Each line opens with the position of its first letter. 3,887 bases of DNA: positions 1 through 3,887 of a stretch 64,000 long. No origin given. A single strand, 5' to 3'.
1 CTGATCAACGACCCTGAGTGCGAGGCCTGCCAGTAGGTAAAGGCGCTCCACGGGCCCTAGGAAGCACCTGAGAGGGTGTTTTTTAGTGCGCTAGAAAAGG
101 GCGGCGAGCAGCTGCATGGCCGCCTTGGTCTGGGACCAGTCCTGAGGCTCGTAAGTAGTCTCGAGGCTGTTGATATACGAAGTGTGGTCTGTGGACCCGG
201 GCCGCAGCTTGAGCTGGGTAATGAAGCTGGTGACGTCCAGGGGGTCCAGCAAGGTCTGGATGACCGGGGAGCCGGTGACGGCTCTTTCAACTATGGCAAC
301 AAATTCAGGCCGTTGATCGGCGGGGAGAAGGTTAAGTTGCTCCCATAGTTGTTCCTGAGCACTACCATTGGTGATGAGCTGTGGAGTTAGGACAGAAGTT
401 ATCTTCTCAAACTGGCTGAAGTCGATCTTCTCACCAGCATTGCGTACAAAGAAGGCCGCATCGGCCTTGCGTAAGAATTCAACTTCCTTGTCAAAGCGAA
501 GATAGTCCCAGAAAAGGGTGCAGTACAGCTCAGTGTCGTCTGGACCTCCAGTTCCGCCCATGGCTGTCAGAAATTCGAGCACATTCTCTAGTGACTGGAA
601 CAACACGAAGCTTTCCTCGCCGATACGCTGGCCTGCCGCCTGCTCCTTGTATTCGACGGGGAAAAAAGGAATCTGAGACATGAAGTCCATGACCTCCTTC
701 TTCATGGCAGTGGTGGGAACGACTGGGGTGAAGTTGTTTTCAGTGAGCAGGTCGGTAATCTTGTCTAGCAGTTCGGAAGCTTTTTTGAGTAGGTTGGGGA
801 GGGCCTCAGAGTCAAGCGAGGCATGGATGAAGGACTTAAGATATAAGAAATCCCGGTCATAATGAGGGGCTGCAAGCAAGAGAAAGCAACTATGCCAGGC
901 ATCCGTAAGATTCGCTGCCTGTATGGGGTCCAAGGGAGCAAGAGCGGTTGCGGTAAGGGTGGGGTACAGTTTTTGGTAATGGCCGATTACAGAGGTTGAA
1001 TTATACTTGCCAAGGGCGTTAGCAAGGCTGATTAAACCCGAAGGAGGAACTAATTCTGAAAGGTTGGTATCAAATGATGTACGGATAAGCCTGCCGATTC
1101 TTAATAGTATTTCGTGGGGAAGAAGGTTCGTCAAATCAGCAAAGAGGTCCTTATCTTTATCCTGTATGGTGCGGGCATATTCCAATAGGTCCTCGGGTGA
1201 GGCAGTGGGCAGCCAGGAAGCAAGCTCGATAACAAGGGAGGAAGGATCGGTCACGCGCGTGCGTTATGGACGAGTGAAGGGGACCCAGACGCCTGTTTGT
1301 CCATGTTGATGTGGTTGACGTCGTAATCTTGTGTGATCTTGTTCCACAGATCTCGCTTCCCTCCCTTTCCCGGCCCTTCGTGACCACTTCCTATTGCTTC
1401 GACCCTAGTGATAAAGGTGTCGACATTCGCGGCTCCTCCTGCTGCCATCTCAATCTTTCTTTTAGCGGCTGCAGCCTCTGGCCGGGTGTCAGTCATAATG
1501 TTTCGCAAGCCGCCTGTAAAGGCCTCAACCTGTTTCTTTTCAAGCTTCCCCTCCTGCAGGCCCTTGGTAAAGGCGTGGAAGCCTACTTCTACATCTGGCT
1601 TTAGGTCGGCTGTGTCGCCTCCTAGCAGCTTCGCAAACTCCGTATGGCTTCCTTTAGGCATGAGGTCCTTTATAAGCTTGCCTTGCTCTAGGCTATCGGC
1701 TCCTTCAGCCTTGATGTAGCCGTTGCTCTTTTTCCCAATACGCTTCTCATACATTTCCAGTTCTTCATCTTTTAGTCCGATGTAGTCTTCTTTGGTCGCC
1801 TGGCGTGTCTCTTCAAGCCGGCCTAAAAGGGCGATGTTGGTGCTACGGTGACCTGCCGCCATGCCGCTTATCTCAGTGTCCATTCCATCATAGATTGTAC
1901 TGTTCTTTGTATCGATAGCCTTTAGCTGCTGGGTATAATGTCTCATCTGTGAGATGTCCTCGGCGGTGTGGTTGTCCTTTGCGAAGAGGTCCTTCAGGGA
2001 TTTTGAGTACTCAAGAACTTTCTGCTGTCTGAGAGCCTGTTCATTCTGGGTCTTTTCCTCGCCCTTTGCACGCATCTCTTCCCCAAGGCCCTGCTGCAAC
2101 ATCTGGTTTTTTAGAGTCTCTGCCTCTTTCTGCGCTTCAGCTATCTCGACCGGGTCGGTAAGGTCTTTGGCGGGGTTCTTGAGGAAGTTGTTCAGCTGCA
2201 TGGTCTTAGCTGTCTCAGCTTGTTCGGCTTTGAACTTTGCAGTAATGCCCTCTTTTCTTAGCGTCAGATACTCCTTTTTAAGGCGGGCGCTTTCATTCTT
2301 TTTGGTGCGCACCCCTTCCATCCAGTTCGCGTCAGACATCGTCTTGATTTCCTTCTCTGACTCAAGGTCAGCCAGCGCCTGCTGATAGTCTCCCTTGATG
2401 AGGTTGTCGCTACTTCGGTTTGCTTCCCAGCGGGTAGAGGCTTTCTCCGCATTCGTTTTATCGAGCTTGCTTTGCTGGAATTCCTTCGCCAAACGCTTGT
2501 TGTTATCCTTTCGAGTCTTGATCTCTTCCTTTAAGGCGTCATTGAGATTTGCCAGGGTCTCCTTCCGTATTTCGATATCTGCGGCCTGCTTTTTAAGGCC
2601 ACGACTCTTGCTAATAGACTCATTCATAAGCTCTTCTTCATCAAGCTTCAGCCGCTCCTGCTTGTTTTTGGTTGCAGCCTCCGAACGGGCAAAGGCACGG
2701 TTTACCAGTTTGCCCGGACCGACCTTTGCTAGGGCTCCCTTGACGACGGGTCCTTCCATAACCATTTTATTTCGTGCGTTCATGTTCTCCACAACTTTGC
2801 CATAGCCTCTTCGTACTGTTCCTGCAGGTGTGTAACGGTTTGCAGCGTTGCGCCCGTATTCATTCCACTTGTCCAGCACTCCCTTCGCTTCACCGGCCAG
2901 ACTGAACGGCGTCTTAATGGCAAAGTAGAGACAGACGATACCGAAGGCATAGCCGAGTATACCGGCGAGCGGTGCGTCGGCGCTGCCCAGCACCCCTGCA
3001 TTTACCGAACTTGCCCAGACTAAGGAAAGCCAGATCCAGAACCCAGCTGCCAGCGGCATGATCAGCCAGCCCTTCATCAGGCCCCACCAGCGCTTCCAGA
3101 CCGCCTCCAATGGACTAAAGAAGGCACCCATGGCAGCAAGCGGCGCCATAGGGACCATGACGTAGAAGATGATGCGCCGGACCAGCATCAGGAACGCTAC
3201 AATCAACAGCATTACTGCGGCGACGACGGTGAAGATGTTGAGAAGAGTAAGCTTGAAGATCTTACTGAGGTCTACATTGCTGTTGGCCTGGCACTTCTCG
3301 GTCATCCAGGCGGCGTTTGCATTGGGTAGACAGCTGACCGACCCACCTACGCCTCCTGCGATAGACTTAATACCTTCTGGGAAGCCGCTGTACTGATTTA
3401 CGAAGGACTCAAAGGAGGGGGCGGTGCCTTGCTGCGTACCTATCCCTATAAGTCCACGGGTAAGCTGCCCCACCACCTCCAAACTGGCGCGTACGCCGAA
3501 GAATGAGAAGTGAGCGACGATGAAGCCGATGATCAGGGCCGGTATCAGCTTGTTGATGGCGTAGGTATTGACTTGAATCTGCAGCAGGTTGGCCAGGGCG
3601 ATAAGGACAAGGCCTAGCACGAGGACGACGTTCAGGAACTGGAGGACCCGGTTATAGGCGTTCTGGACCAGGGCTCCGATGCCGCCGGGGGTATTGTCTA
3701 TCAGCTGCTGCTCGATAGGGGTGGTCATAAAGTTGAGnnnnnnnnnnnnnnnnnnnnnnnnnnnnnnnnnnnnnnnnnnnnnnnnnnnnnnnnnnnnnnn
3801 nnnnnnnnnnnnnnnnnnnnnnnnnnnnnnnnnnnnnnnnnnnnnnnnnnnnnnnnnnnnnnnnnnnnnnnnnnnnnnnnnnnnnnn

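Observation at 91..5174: Two-gene operon: 1307-aa VirB6/TrbL-like membrane protein with giant coiled-coil tail + coupled 387-aa partner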

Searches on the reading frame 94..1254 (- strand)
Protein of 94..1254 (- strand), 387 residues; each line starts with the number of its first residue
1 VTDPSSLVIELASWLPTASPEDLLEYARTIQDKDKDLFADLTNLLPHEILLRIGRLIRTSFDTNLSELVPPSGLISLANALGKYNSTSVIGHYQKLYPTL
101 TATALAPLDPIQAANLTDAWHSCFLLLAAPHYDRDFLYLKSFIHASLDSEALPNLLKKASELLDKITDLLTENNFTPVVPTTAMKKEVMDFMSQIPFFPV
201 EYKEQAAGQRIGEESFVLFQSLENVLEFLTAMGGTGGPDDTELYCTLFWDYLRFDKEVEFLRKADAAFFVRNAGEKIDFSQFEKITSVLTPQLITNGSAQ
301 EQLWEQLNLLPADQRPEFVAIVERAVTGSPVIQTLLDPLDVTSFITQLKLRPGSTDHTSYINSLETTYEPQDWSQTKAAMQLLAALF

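Call 3: search_protein_families(library=pfam, proteins=[window:94-1254:-], max_evalue=1)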
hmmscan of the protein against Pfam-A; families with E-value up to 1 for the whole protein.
window:94-1254:- (387 aa): 0 families

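Call 4: search_protein_families(library=ncbifam, proteins=[window:94-1254:-], max_evalue=1)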
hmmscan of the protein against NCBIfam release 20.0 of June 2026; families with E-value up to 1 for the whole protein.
window:94-1254:- (387 aa): 0 families

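Call 5: search_protein_families(library=phrogs, proteins=[window:94-1254:-], max_evalue=1)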
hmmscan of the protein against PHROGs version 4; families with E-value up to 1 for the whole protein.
window:94-1254:- (387 aa): 1 family
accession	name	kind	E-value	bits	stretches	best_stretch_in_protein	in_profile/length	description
phrog_34243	-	unknown function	0.029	15.5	1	53-82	35-64/78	-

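Call 16: find_homologous_proteins(query=window:94-1254:-, max_evalue=0.01)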
Query window:94-1254:- (387 aa): 1 proteins with E <= 0.01 among 8000 candidates.
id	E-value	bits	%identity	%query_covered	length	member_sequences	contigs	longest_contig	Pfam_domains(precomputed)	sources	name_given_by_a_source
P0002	1.3e-253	858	100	100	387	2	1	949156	-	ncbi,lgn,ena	ncbi:MAG: hypothetical protein WCO52_01785 [bacterium]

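Call 20: search_solved_structures(query=window:94-1254:-, max_evalue=1)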
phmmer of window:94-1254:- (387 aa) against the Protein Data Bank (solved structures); distinct sequences matched with E-value up to 1: 1.
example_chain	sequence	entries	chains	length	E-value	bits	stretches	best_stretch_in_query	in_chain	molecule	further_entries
7jzm_A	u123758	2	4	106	0.7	11.9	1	230-290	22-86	LCB3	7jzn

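Call 37: predict_structure(protein=window:94-1254:-)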
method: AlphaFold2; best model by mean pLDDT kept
length: 387 residues; sequences in the alignment: 1
mean_pLDDT: 37.6   pTM: 0.21
mean pLDDT of the five models: 37.6, 36.7, 36.0, 35.0, 33.2
residues with pLDDT >= 90: 0; 70-90: 0; 50-70: 2; < 50: 385
segments of 3 or more residues with pLDDT < 50: 1-13, 15-24, 26-387
pLDDT, mean of each block of 10 residues (from residue 1): 41 46 47 43 39 38 37 39 36 36 35 35 34 32 32 37 37 33 36 35 35 30 34 35 34 33 31 34 33 37 44 47 44 40 47 43 41 39 37
secondary structure, 60 per line:
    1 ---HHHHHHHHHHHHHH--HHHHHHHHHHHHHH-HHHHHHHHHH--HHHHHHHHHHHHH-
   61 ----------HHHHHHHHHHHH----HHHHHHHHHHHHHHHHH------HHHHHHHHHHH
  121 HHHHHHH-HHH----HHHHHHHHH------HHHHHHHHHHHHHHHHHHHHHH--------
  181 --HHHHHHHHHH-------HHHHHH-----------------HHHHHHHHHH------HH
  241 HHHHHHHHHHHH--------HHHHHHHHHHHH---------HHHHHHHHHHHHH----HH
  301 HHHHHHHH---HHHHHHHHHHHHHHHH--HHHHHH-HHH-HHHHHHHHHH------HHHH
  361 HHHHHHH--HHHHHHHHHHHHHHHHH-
elements in order: H4-17 H20-33 H35-44 H47-59 H71-82 H87-103 H110-127 H136-144 H151-172 H183-192 H200-205 H223-232 H239-252 H261-272 H282-294 H299-308 H312-327 H330-335 H341-350 H357-367 H370-386

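Call 57: search_solved_structures(query=A4, max_evalue=10)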
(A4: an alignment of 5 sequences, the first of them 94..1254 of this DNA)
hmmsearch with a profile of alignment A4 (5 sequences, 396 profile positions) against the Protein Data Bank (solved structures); distinct sequences matched with E-value up to 10: 1.
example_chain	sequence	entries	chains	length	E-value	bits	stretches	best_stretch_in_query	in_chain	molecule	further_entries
6xt4_A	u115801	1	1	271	0.0081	18.2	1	300-390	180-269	1BH_69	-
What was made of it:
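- Tried and rejected: The gene B family profile against PDB hit only a de novo designed helical protein (call 57).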

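Call 72: search_protein_families(library=pfam, alignment_id=A4, max_evalue=0.1)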
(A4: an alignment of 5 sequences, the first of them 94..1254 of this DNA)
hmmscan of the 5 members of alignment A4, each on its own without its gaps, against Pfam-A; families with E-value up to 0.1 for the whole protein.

A. member 1, window:94-1254:- (387 aa): 0 families

B. families by the number of members that match (of 5 scanned): 3 families
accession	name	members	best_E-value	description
PF25808.1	TPR_LAA1_C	1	0.0075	LAA1-like, C-terminal TPR repeats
PF24652.2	CEP76_C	1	0.076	Centrosomal protein of 76 kDa C-terminal domain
PF24140.1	TPR_TNPO3_IPO13_3rd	1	0.097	Transportin-3/Importin-13 third TPR domain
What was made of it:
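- Checked: Gene B has no family match in Pfam, NCBIfam or PHROGs (calls 3-5, 72).
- Tried and rejected: Pfam on the five partners gave only sub-threshold TPR/ARM-like noise (call 72).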

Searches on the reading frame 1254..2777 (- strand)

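Call 13: search_protein_families(library=pfam, proteins=[window:1254-2777:-], max_evalue=10)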
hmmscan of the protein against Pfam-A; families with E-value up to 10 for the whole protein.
window:1254-2777:- (508 aa): 1 family
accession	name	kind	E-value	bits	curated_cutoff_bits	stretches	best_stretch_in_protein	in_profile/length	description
PF24942.1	Fn3_Dep-1_1st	-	0.12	12.8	26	1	296-333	55-91/96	Dep-1 first Fn3-like domain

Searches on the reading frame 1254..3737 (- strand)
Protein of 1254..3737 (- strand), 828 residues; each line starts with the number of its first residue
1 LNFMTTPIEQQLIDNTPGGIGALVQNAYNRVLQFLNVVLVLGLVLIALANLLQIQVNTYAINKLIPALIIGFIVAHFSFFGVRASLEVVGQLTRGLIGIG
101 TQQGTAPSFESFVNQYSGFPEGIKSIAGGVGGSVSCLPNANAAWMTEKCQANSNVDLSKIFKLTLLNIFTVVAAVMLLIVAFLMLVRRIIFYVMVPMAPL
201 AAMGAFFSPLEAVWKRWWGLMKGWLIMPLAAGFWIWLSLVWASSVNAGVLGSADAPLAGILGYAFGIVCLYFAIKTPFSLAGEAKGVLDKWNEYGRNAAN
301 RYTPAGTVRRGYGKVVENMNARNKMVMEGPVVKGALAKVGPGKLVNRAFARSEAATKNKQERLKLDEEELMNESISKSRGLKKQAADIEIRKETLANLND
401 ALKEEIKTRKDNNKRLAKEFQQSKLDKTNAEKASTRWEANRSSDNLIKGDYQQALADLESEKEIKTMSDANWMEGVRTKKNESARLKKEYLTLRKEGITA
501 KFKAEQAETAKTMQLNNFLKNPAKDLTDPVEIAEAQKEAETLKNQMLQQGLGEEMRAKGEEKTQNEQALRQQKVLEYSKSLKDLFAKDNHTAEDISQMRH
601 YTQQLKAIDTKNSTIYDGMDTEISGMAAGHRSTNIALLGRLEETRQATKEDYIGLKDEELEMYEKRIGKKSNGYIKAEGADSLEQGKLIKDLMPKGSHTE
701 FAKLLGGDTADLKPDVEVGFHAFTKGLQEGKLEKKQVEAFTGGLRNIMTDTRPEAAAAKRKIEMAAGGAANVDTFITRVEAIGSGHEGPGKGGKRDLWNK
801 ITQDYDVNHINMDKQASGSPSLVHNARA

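Call 58: predict_structure(protein=window:1254-3737:-)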
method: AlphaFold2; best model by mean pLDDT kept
length: 828 residues; sequences in the alignment: 1
mean_pLDDT: 49.3   pTM: 0.26
mean pLDDT of the five models: 49.3, 44.0, 43.8, 43.7, 40.7
residues with pLDDT >= 90: 0; 70-90: 48; 50-70: 278; < 50: 502
segments of 3 or more residues with pLDDT < 50: 1-21, 53-57, 77-79, 81-92, 94-164, 195-212, 241-268, 270-288, 290-296, 298-313, 322-329, 332-340, 344-355, 370-396, 423-426, 441-484, 489-491, 497-502, 504-508, 522-526, 631-721, 786-828
pLDDT, mean of each block of 10 residues (from residue 1): 33 42 52 58 61 47 52 51 48 44 42 46 41 38 38 41 51 57 56 48 45 53 49 52 43 43 48 43 44 46 43 48 47 45 47 49 55 44 44 49 57 60 50 52 47 43 39 43 47 49 47 51 51 56 65 66 71 79 74 76 81 66 60 34 37 40 41 33 38 39 38 40 52 59 66 55 55 61 47 46 39 32 29
secondary structure, 60 per line:
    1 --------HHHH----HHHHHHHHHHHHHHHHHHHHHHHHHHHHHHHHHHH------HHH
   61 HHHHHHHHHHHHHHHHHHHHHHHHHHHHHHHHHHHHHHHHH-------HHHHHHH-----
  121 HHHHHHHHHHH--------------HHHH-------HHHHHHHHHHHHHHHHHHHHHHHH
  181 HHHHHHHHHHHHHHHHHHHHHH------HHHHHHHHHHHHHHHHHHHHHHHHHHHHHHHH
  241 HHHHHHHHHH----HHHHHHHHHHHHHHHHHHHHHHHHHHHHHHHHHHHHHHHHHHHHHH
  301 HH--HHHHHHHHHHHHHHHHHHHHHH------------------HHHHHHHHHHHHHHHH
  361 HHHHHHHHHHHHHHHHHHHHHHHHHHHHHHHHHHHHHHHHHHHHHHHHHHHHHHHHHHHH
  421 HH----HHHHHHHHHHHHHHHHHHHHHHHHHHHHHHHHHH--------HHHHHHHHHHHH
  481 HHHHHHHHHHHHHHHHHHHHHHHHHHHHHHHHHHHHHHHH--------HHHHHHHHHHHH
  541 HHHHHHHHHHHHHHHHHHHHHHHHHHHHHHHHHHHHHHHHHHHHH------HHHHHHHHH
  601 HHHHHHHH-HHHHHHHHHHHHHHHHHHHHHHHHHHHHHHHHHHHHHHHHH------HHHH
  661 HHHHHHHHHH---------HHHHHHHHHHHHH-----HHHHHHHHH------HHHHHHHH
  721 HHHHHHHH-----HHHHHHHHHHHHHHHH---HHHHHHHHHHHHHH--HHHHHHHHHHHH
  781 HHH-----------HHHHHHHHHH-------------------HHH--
elements in order (helices of 4 or more, strands of 3 or more residues): H9-12 H17-51 H58-101 H109-115 H121-131 H146-149 H157-202 H209-250 H255-302 H305-326 H345-422 H427-460 H469-520 H529-585 H592-608 H610-650 H657-670 H680-692 H698-706 H713-728 H734-749 H753-766 H769-783 H795-804
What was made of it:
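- Both AlphaFold models are of low confidence (calls 37, 58).
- Tried and rejected: Single-sequence AlphaFold gave pLDDT 37.6 for gene B and 49.3 for gene A aa 480-1307 (calls 37, 58).
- On VirB6/TrbL superfamily: Only single-sequence AlphaFold runs were possible, and they gave pLDDT 49 (call 58).
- On Coiled-coil protein (tail): Helices are predicted only at low confidence (call 58).
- Checked: A low-confidence single-sequence AlphaFold model (pLDDT 49) predicts long helices of 34-78 aa (call 58).
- Long predicted helices in the tail, with the TM3-TM4 stretch modelled as one 46-residue helix (call 58).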

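Call 76: fold_search(model_id=the predicted structure, library=pdb)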
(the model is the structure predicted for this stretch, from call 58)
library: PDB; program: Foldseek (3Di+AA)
matches with E <= 10: 83; with E <= 0.001: 0
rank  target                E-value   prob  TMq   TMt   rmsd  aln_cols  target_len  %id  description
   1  4l6y_A                6.7e-01  0.10  0.07  0.12  42.2       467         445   12  Structure of the microtubule associated protein PRC1 (Protein Regulator of Cytokinesis 1) (released 2013-07-17)
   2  8qbr                  1.6e+00  0.13  0.07  0.21  47.8       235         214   14  Cryo-EM structure of Vipp1 helical filament with lattice 1 (Vipp1_L1) (released 2024-09-18)
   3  8pv4_CR               1.7e+00  0.10  0.08  0.14  20.2       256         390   11  Chaetomium thermophilum pre-60S State 2 - pre-5S rotation with Rix1 complex - composite structure (released 2023-11-15)
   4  8qt5_A                2.0e+00  0.08  0.07  0.21  17.2       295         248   10  Crystal structure of Arabidopsis thaliana 14-3-3 isoform lambda in complex with a phosphopeptide from the transcriptio (released 2023-10-25)
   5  9r2i_B                2.2e+00  0.08  0.08  0.22  16.8       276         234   12  Cryo-EM structure of the complex CDK16:CCNY:14-3-3 (released 2026-03-25)
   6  6bzd_B                3.4e+00  0.07  0.08  0.22  16.5       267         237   12  Structure of 14-3-3 gamma R57E mutant bound to GlcNAcylated peptide (released 2018-05-09)
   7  4dyl                  3.4e+00  0.06  0.08  0.15  53.1       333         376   14  F-BAR domain of human FES tyrosine kinase (released 2012-04-04)
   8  3lw1_A                3.6e+00  0.06  0.07  0.21  16.6       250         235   12  Binary complex of 14-3-3 sigma and p53 pT387-peptide (released 2010-03-23)
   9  8qbw                  3.8e+00  0.09  0.08  0.23  46.8       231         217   16  Cryo-EM structure of Vipp1-deltaH6_aa1-219 helical filament with lattice 3 (Vipp1-deltaH6_L3) (released 2024-09-11)
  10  7o3x_A                4.0e+00  0.08  0.06  0.20  44.7       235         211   12  Structural basis for VIPP1 oligomerization and maintenance of thylakoid membrane integrity (released 2021-06-30)
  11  6byj_A                4.0e+00  0.06  0.08  0.23  15.7       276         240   11  Structure of human 14-3-3 gamma bound to O-GlcNAc peptide (released 2018-05-09)
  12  5om0_B                4.0e+00  0.06  0.08  0.22  16.8       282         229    9  CH2 chimera of human 14-3-3 sigma with the Gli1 phosphopeptide around Ser640 (released 2017-10-11)
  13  6zvr_A                4.2e+00  0.08  0.07  0.21  49.2       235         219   14  C11 symmetry: Bacterial Vipp1 and PspA are members of the ancient ESCRT-III membrane-remodeling superfamily. (released 2021-08-04)
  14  7obk_A                4.2e+00  0.06  0.07  0.21  16.9       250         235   12  Crystal structure of 14-3-3 sigma in complex with PKR phosphopeptide (released 2022-05-04)
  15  8qtt_F                4.4e+00  0.06  0.08  0.22  17.1       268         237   12  Crystal structure of a C-terminally truncated version of Arabidopsis thaliana 14-3-3 omega in complex with a phosphope (released 2023-11-15)
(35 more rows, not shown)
